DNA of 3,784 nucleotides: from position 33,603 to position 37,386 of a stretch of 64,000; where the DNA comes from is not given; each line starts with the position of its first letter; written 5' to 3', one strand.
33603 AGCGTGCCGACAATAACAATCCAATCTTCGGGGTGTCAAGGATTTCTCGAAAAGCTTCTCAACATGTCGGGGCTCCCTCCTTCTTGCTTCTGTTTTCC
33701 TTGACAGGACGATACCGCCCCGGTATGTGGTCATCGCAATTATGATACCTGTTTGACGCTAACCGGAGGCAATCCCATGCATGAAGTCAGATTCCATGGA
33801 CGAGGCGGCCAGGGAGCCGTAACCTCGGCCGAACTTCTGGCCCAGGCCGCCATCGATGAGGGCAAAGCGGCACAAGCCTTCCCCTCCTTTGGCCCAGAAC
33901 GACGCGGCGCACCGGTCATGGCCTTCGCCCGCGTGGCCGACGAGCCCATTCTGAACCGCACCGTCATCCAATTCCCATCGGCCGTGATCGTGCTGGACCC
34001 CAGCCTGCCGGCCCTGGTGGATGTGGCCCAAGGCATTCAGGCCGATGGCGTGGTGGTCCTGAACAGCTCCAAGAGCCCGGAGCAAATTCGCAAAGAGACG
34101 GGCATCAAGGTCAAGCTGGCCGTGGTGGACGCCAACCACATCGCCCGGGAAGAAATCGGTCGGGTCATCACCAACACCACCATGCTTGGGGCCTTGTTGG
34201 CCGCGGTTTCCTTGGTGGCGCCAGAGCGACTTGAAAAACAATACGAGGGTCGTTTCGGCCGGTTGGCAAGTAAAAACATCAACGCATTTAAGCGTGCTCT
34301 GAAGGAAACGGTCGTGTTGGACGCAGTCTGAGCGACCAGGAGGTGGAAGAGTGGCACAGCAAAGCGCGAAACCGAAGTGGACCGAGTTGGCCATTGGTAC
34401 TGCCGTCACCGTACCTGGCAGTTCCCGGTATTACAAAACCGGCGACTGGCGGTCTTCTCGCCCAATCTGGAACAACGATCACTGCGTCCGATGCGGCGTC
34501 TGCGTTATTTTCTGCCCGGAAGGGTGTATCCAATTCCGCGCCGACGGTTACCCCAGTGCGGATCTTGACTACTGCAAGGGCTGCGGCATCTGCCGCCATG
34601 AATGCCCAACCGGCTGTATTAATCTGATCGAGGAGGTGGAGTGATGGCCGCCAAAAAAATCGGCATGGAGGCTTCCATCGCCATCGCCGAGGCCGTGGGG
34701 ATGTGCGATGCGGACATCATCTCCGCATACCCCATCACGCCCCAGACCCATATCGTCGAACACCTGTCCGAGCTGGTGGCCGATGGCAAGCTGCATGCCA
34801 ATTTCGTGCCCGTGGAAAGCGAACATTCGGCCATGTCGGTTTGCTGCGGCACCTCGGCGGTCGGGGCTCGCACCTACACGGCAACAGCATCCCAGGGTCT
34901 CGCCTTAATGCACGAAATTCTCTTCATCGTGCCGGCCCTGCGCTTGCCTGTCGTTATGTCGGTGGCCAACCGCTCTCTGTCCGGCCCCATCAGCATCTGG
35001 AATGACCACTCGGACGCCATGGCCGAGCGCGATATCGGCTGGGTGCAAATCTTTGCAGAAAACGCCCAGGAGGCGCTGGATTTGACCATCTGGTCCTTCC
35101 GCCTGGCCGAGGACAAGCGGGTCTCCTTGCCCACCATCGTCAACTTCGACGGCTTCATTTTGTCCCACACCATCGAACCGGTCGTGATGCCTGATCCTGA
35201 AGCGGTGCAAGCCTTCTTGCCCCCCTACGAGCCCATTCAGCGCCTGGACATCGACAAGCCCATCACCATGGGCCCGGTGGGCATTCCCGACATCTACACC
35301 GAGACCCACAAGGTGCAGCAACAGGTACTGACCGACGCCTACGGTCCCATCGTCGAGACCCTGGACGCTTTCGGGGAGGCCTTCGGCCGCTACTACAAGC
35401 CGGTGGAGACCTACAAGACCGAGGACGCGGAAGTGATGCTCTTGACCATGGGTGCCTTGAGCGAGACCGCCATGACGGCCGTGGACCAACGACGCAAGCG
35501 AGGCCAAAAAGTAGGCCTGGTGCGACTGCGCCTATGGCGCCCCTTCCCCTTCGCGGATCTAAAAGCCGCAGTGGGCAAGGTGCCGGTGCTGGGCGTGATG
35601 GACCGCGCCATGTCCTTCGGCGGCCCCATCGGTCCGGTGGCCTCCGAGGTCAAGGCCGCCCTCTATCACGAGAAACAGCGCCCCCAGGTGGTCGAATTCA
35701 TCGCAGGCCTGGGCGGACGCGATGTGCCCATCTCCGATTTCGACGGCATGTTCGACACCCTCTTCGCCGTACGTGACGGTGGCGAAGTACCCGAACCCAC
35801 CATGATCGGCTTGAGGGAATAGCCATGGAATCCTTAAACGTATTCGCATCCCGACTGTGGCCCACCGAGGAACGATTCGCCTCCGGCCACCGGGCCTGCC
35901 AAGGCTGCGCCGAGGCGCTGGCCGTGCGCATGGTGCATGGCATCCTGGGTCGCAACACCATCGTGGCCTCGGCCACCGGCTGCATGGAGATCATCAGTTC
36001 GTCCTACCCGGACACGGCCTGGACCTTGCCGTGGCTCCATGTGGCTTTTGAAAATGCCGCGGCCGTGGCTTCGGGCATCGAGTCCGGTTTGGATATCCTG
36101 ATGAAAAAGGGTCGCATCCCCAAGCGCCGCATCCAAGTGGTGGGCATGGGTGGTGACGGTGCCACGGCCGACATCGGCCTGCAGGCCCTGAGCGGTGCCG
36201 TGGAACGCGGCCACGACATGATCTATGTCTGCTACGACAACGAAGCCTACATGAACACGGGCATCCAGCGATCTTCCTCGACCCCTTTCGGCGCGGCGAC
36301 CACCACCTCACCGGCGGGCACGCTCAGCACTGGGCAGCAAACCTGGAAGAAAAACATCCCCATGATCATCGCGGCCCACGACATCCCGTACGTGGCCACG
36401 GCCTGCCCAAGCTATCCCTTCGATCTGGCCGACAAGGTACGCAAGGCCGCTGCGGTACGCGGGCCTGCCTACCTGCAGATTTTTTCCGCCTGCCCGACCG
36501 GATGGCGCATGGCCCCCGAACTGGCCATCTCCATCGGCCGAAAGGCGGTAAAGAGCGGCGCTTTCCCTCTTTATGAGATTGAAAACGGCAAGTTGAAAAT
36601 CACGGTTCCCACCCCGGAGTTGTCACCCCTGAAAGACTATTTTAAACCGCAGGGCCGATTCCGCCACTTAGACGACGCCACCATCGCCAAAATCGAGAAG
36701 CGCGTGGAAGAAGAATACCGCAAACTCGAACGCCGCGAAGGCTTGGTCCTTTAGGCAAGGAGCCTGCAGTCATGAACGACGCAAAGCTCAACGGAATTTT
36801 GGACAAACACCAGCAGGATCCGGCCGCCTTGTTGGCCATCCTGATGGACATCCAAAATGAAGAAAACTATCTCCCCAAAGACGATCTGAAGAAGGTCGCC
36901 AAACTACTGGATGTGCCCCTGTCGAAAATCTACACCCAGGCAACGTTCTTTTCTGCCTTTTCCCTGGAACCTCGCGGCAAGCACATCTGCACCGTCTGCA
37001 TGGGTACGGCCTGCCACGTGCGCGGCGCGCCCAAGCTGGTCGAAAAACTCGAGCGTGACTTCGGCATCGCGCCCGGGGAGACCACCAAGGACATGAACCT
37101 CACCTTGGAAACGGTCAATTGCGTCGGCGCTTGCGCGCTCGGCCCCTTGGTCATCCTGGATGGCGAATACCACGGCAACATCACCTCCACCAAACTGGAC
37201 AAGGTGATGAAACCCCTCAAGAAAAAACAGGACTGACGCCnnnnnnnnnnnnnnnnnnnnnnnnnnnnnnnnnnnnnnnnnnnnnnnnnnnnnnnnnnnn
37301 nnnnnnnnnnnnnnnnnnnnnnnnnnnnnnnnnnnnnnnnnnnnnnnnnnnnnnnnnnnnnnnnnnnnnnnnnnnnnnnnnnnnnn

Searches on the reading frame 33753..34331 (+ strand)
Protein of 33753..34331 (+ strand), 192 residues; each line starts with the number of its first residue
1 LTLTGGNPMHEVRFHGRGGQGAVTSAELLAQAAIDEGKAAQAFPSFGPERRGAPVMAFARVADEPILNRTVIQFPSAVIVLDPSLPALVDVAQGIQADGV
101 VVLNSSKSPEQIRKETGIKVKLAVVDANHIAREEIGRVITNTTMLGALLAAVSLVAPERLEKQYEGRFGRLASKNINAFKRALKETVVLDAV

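Call 8: search_protein_families(library=pfam, proteins=[window:33753-34331:+], max_evalue=0.001)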
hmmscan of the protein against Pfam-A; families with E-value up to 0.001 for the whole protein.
window:33753-34331:+ (192 aa): 1 family
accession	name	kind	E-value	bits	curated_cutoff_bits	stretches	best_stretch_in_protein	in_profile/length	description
PF01558.24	POR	-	1.4e-37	130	27.4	1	18-183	1-172/173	Pyruvate ferredoxin/flavodoxin oxidoreductase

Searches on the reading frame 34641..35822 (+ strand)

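Call 6: search_protein_families(library=pfam, proteins=[window:34641-35822:+], max_evalue=0.001)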
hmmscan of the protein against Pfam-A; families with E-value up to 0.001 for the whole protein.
window:34641-35822:+ (393 aa): 3 families
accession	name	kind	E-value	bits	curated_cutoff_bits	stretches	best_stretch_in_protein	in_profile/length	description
PF01855.24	POR_N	-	9.7e-69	232.1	27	1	22-229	6-218/231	Pyruvate flavodoxin/ferredoxin oxidoreductase, thiamine diP-bdg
PF17147.9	PFOR_II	-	6.5e-28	97.5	27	1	263-366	1-101/102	Pyruvate:ferredoxin oxidoreductase core domain II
PF02780.25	Transketolase_C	-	5.5e-07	30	25.9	1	260-349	7-96/124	Transketolase, C-terminal domain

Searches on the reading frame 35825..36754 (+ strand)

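Call 6: search_protein_families(library=pfam, proteins=[window:35825-36754:+], max_evalue=0.001)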
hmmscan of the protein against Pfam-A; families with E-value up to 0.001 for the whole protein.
window:35825-36754:+ (309 aa): 1 family
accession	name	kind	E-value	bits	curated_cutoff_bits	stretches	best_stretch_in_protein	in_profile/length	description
PF02775.26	TPP_enzyme_C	-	1e-20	74.5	21.9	1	51-219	2-151/151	Thiamine pyrophosphate enzyme, C-terminal TPP binding domain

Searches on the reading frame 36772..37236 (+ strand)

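Call 7: search_protein_families(library=pfam, proteins=[window:36772-37236:+], max_evalue=0.001)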
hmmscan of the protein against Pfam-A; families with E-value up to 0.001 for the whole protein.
window:36772-37236:+ (154 aa): 1 family
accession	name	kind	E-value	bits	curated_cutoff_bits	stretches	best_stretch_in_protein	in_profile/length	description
PF01257.25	2Fe-2S_thioredx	-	4.1e-46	156.9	24.8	1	8-149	3-144/145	Thioredoxin-like [2Fe-2S] ferredoxin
